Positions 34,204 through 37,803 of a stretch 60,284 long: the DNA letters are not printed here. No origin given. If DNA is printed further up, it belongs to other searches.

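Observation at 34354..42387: VirB10 carrying a ~1100-residue array of 17-aa repeats, preceded by a paralogous repeat-only membrane protein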

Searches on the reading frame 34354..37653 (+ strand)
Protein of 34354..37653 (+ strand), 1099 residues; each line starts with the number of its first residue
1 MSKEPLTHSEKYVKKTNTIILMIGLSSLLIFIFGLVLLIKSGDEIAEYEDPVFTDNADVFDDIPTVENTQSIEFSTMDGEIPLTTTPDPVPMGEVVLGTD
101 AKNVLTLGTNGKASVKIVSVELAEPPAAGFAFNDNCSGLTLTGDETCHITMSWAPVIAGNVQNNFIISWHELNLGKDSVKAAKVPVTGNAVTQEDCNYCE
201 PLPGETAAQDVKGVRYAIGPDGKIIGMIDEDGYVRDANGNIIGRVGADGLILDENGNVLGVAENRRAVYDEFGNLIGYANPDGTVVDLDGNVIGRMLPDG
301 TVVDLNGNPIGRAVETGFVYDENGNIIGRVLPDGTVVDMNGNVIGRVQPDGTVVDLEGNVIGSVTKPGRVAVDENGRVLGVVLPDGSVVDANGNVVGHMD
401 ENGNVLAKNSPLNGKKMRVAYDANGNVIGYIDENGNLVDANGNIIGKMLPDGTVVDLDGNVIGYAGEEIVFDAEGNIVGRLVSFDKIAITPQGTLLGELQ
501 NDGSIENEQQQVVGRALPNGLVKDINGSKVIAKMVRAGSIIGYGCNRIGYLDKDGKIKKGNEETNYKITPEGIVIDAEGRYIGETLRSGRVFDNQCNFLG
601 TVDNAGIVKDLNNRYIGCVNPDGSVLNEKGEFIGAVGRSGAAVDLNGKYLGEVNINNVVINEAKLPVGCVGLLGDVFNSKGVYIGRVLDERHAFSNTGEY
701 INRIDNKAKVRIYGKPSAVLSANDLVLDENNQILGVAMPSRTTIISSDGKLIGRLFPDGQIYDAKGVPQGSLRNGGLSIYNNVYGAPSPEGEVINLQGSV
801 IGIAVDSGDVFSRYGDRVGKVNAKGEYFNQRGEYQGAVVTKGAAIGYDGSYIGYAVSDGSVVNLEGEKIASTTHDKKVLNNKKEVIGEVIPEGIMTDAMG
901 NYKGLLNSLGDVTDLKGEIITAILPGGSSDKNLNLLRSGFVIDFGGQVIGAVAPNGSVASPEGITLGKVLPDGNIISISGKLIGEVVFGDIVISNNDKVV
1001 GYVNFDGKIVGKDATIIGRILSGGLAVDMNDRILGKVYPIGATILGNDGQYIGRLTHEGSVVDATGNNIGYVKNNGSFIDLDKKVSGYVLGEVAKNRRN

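Call 4: search_protein_families(library=pfam, proteins=[window:34354-37653:+], max_evalue=0.01)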
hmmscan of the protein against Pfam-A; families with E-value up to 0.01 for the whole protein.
window:34354-37653:+ (1099 aa): 7 families
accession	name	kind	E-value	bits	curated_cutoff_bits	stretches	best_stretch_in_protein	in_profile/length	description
PF21785.3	Bflower_2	-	4.5e-68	226.6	38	5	224-313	11-96/112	5-fold beta-flower protein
PF12396.14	DUF3659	-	6.7e-27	93.6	24.8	0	248-296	11-55/61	Protein of unknown function (DUF3659)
PF21784.3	Bflower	-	6.8e-25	88.1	25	2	421-479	4-61/116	4-fold beta flower protein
PF05593.20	RHS_repeat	-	3.5e-17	62.7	22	0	400-436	2-37/38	RHS Repeat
PF20606.3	DUF6799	-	7.7e-05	22.8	26.8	0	330-356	28-51/63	Domain of unknown function (DUF6799)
PF15780.11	ASH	-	0.00044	20.8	27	1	91-162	15-83/98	Abnormal spindle-like microcephaly-assoc'd, ASPM-SPD-2-Hydin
PF08450.18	SGL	-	0.0011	19.1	26.3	0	337-380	177-218/246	SMP-30/Gluconolactonase/LRE-like region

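Call 19: find_homologous_proteins(query=window:34354-37653:+, max_evalue=0.00001)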
Query window:34354-37653:+ (1099 aa): 1015 proteins with E <= 0.00001 among 8000 candidates; the best 120 are listed.
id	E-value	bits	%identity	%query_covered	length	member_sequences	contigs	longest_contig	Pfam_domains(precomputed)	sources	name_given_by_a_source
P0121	0.0e+0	2035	82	100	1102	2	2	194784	PF21784.4,PF05593.20,PF12396.15,PF21785.4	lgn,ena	-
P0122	0.0e+0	1982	80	100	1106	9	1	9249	PF21784.4,PF05593.20,PF12396.15,PF21785.4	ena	-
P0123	0.0e+0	1956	78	100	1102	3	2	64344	PF15780.12,PF21784.4,PF05593.20,PF12396.15,PF21785.4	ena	-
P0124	0.0e+0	1890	76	100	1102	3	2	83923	PF21784.4,PF05593.20,PF12396.15,PF21785.4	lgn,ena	-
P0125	0.0e+0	1829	73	100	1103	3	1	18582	PF21784.4,PF05593.20,PF12396.15,PF21785.4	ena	-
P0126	0.0e+0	1769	77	92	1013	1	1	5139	PF21784.4,PF05593.20,PF12396.15,PF21785.4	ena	-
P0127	0.0e+0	1629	67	100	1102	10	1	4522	PF21784.4,PF05593.20,PF12396.15,PF21785.4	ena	-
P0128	0.0e+0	1302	68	79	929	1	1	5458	PF21784.4,PF05593.20,PF12396.15,PF21785.4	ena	-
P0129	0.0e+0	1158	39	81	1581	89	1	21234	PF21784.4,PF05593.20,PF12396.15,PF21785.4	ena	-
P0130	0.0e+0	1105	38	81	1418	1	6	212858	PF21784.4,PF05593.20,PF12396.15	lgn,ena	-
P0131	0.0e+0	1082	41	100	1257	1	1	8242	PF21784.4,PF05593.20,PF12396.15,PF21785.4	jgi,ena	-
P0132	0.0e+0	1079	39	80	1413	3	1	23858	PF21784.4,PF05593.20,PF12396.15,PF21785.4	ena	-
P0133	0.0e+0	1074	39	80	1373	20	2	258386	PF21784.4,PF05593.20,PF12396.15,PF21785.4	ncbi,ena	-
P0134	0.0e+0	1073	37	80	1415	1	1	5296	PF21784.4,PF05593.20,PF12396.15,PF21785.4,PF15535.13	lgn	-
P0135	0.0e+0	1069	34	99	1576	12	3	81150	PF21784.4,PF05593.20,PF12396.15,PF21785.4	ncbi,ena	-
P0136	0.0e+0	1054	39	80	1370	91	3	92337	PF21784.4,PF05593.20,PF12396.15,PF21785.4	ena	-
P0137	0.0e+0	1038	39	81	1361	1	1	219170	PF21784.4,PF05593.20,PF12396.15,PF21785.4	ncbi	-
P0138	0.0e+0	1033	38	100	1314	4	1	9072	PF21784.4,PF05593.20,PF12396.15,PF21785.4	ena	-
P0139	0.0e+0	1032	38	80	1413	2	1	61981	PF21784.4,PF12396.15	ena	-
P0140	0.0e+0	1030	39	100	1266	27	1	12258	PF21784.4,PF05593.20,PF12396.15,PF21785.4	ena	-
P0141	0.0e+0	1030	38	80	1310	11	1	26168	PF21784.4,PF05593.20,PF12396.15,PF21785.4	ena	-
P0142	0.0e+0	1014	37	80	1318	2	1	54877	PF21784.4,PF12396.15,PF21785.4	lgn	-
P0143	0.0e+0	1013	39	100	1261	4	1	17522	PF21784.4,PF05593.20,PF12396.15,PF21785.4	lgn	-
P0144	5.9e-297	1006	40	100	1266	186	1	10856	PF21784.4,PF05593.20,PF12396.15,PF21785.4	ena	-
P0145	2.2e-295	1001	42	100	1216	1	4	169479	PF21784.4,PF05593.20,PF12396.15,PF21785.4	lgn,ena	-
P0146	8.8e-293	992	39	100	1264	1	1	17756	PF21784.4,PF05593.20,PF12396.15,PF21785.4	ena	-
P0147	2.9e-292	991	39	100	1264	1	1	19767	PF21784.4,PF05593.20,PF12396.15,PF21785.4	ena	-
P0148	1.3e-289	982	39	100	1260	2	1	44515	PF21784.4,PF05593.20,PF12396.15,PF21785.4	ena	-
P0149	3.1e-287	974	38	100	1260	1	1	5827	PF21784.4,PF05593.20,PF12396.15,PF21785.4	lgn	-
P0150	3.7e-282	957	38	100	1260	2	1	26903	PF21784.4,PF05593.20,PF12396.15,PF21785.4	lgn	-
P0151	1.1e-281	955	38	100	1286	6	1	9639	PF21784.4,PF05593.20,PF12396.15,PF21785.4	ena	-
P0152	9.3e-273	926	42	100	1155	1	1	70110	PF21784.4,PF05593.20,PF12396.15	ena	-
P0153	2.2e-272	925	41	100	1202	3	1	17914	PF21784.4,PF05593.20,PF12396.15,PF21785.4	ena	-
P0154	5.6e-269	913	40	100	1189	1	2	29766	PF21784.4,PF05593.20,PF12396.15,PF21785.4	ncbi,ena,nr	ncbi:MAG: DUF3659 domain-containing protein [Alphaproteobacteria bacterium]|nr:DUF3659 domain-contai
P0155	1.8e-254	865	66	51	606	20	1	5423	PF21784.4,PF05593.20,PF12396.15,PF21785.4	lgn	-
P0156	6.4e-231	787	61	52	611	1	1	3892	PF21784.4,PF05593.20,PF12396.15,PF21785.4,PF04519.20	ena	-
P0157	1.3e-224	766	54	60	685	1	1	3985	PF21784.4,PF05593.20,PF12396.15,PF21785.4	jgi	-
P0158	1.7e-220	753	58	53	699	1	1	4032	PF20606.4,PF21784.4,PF05593.20,PF12396.15,PF21785.4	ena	-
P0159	1.3e-208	714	33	99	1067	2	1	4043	PF21784.4,PF12396.15,PF21785.4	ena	-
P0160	1.1e-202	694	28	81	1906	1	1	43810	PF21784.4,PF05593.20,PF12396.15,PF21785.4,PF03743.20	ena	-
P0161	1.1e-195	671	61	47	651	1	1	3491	PF21784.4,PF05593.20,PF12396.15,PF21785.4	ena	-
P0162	3.8e-180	619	25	78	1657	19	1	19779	PF21784.4,PF05593.20,PF12396.15,PF21785.4,PF03743.20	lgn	-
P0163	3.9e-153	530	38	72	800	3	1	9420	PF21784.4,PF12396.15,PF21785.4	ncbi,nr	ncbi:MAG: DUF3659 domain-containing protein, partial [Alphaproteobacteria bacterium]|nr:DUF3659 doma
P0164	7.6e-153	529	27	79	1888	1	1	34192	PF21784.4,PF12396.15,PF21785.4,PF03743.20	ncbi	-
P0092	5.5e-152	526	26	81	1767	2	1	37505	PF21784.4,PF05593.20,PF12396.15,PF21785.4,PF03743.20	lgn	-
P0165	4.5e-149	516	39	71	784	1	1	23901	PF21784.4,PF05593.20,PF12396.15,PF21785.4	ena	-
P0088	2.9e-142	494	25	79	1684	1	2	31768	PF21784.4,PF05593.20,PF12396.15,PF21785.4,PF03743.20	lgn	-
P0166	6.5e-142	493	30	77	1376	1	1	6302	PF21784.4,PF05593.20,PF12396.15,PF21785.4,PF03743.20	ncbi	-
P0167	9.6e-129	449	38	39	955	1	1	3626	PF21784.4,PF05593.20,PF12396.15,PF21785.4,PF07661.20,PF03743.20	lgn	-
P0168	1.5e-122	429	25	80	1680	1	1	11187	PF21784.4,PF12396.15,PF21785.4,PF03743.20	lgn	-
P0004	1.5e-122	429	24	80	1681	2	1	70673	PF21784.4,PF05593.20,PF12396.15,PF21785.4,PF03743.20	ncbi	-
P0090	1.7e-121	425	25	79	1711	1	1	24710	PF21784.4,PF12396.15,PF21785.4,PF03743.20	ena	-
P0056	1.9e-121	425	26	76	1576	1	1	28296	PF21784.4,PF12396.15,PF21785.4,PF03743.20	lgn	-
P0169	3.1e-118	414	36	44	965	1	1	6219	PF18755.7,PF21784.4,PF05593.20,PF12396.15,PF21785.4,PF03743.20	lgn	-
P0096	5.2e-117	410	25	80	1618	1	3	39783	PF21784.4,PF12396.15,PF21785.4,PF03743.20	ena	-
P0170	6.2e-117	410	25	81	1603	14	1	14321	PF21784.4,PF12396.15,PF21785.4,PF03743.20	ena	-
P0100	7.7e-117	410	25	80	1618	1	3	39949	PF21784.4,PF12396.15,PF21785.4,PF03743.20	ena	-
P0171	8.0e-117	410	27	80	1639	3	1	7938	PF21784.4,PF05593.20,PF12396.15,PF21785.4,PF03743.20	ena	-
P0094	1.6e-116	409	25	80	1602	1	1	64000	PF21784.4,PF12396.15,PF21785.4,PF03743.20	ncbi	-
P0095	1.8e-116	408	25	80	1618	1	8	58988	PF21784.4,PF12396.15,PF21785.4,PF03743.20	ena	-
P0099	2.7e-116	408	25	80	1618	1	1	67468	PF21784.4,PF12396.15,PF21785.4,PF03743.20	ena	-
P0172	5.8e-115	403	27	94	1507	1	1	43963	PF21784.4,PF12396.15,PF21785.4,PF03743.20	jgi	jgi:type IV secretory pathway VirB10-like protein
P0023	4.4e-114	401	26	80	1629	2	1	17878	PF21784.4,PF05593.20,PF12396.15,PF21785.4,PF03743.20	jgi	jgi:YD repeat-containing protein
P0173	4.6e-113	397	26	79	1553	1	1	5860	PF21784.4,PF12396.15,PF21785.4,PF03743.20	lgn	-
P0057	1.9e-112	395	26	78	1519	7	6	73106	PF21784.4,PF12396.15,PF21785.4,PF03743.20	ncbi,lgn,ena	-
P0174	4.9e-112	394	27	80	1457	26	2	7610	PF21784.4,PF21785.4,PF03743.20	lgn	-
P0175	6.6e-112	393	24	79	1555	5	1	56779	PF21784.4,PF12396.15,PF21785.4,PF03743.20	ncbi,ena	-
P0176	2.1e-110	388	25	79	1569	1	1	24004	PF21784.4,PF12396.15,PF21785.4,PF03743.20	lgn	-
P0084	5.2e-110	387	26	77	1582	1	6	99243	PF21784.4,PF12396.15,PF21785.4,PF03743.20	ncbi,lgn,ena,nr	ncbi:MAG: hypothetical protein IJ184_05860 [Alphaproteobacteria bacterium]|nr:hypothetical protein [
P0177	1.5e-109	386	25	79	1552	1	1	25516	PF21784.4,PF12396.15,PF21785.4,PF03743.20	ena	-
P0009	1.9e-109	385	26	81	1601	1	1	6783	PF21784.4,PF12396.15,PF21785.4,PF03743.20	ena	-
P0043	4.0e-109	384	27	79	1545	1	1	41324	PF21784.4,PF12396.15,PF21785.4,PF03743.20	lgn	-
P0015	5.9e-109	384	24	79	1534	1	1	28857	PF21784.4,PF05593.20,PF12396.15,PF21785.4,PF03743.20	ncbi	-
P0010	2.9e-108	381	25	79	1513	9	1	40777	PF21784.4,PF12396.15,PF21785.4,PF03743.20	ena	-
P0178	5.2e-108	380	23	80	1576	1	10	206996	PF21784.4,PF12396.15,PF21785.4,PF03743.20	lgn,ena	-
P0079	5.4e-108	380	26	80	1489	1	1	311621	PF21784.4,PF12396.15,PF21785.4,PF03743.20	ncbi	-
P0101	5.4e-108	380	24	79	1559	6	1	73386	PF21784.4,PF12396.15,PF21785.4,PF03743.20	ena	-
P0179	1.6e-107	379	26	94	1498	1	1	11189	PF21784.4,PF12396.15,PF21785.4,PF03743.20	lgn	-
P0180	5.9e-107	377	25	79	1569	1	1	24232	PF21784.4,PF12396.15,PF21785.4,PF03743.20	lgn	-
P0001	1.5e-106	376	25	79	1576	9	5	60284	PF21784.4,PF12396.15,PF21785.4,PF03743.20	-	-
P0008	1.8e-106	375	26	81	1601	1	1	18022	PF21784.4,PF05593.20,PF12396.15,PF21785.4,PF03743.20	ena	-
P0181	2.5e-106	375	25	79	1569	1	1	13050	PF21784.4,PF12396.15,PF21785.4,PF03743.20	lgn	-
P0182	3.0e-106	375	25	79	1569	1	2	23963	PF21784.4,PF12396.15,PF21785.4,PF03743.20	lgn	-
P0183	4.3e-106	374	25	80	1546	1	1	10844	PF21784.4,PF12396.15,PF21785.4,PF03743.20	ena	-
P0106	1.1e-105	373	25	79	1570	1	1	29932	PF21784.4,PF12396.15,PF21785.4,PF03743.20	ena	-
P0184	1.8e-105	372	27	80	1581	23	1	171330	PF21784.4,PF12396.15,PF21785.4,PF03743.20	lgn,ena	-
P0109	2.0e-105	372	25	79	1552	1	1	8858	PF21784.4,PF12396.15,PF21785.4,PF03743.20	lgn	-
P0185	2.4e-105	372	26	79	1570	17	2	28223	PF21784.4,PF12396.15,PF21785.4,PF03743.20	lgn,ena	-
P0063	3.6e-105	371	24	78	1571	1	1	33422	PF21784.4,PF12396.15,PF21785.4,PF03743.20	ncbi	-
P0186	4.0e-105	371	24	80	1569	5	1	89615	PF21784.4,PF12396.15,PF21785.4,PF03743.20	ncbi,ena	-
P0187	4.7e-105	371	25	79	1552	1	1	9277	PF21784.4,PF12396.15,PF21785.4,PF03743.20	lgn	-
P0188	4.8e-105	371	25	79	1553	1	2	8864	PF21784.4,PF12396.15,PF21785.4,PF03743.20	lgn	-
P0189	4.9e-105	371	25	79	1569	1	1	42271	PF21784.4,PF12396.15,PF21785.4,PF03743.20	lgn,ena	-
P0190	5.0e-105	371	26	79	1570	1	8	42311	PF21784.4,PF12396.15,PF21785.4,PF03743.20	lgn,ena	-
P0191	5.0e-105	370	26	79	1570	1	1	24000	PF21784.4,PF12396.15,PF21785.4,PF03743.20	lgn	-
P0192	5.0e-105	370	25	80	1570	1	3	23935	PF21784.4,PF12396.15,PF21785.4,PF03743.20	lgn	-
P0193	5.1e-105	370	26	79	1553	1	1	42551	PF21784.4,PF12396.15,PF21785.4,PF03743.20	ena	-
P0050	5.2e-105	370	26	78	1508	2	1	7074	PF21784.4,PF12396.15,PF21785.4,PF03743.20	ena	-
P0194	5.4e-105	370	26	79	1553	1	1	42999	PF21784.4,PF12396.15,PF21785.4,PF03743.20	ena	-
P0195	5.7e-105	370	26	79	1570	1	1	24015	PF21784.4,PF12396.15,PF21785.4,PF03743.20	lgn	-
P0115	5.9e-105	370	25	79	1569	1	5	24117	PF21784.4,PF12396.15,PF21785.4,PF03743.20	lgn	-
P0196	6.0e-105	370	25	79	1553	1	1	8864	PF21784.4,PF12396.15,PF21785.4,PF03743.20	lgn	-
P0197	6.1e-105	370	25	79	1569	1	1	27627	PF21784.4,PF12396.15,PF21785.4,PF03743.20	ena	-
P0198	6.2e-105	370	25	79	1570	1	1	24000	PF21784.4,PF12396.15,PF21785.4,PF03743.20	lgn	-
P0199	6.5e-105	370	25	79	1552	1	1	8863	PF21784.4,PF12396.15,PF21785.4,PF03743.20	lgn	-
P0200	6.9e-105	370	25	80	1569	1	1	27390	PF21784.4,PF12396.15,PF21785.4,PF03743.20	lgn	-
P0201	7.2e-105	370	26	79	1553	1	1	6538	PF21784.4,PF12396.15,PF21785.4,PF03743.20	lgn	-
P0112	7.3e-105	370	25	79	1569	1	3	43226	PF21784.4,PF12396.15,PF21785.4,PF03743.20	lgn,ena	-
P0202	7.6e-105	370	25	79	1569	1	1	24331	PF21784.4,PF12396.15,PF21785.4,PF03743.20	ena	-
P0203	7.6e-105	370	26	79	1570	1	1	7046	PF21784.4,PF12396.15,PF21785.4,PF03743.20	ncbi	-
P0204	7.8e-105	370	26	79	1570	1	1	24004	PF21784.4,PF12396.15,PF21785.4,PF03743.20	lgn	-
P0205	7.8e-105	370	26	79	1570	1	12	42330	PF21784.4,PF12396.15,PF21785.4,PF03743.20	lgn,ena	-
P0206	7.8e-105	370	25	80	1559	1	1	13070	PF21784.4,PF12396.15,PF21785.4,PF03743.20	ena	-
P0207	7.8e-105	370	25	80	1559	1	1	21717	PF21784.4,PF12396.15,PF21785.4,PF03743.20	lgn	-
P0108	7.9e-105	370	25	79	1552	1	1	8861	PF21784.4,PF12396.15,PF21785.4,PF03743.20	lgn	-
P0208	8.0e-105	370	25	79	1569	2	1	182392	PF21784.4,PF12396.15,PF21785.4,PF03743.20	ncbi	-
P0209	8.1e-105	370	25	79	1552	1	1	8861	PF21784.4,PF12396.15,PF21785.4,PF03743.20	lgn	-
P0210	8.4e-105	370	25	79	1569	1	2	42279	PF21784.4,PF12396.15,PF21785.4,PF03743.20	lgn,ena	-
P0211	8.4e-105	370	25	79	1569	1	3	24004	PF21784.4,PF12396.15,PF21785.4,PF03743.20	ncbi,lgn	-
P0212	8.4e-105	370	25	79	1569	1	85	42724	PF21784.4,PF12396.15,PF21785.4,PF03743.20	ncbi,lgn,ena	-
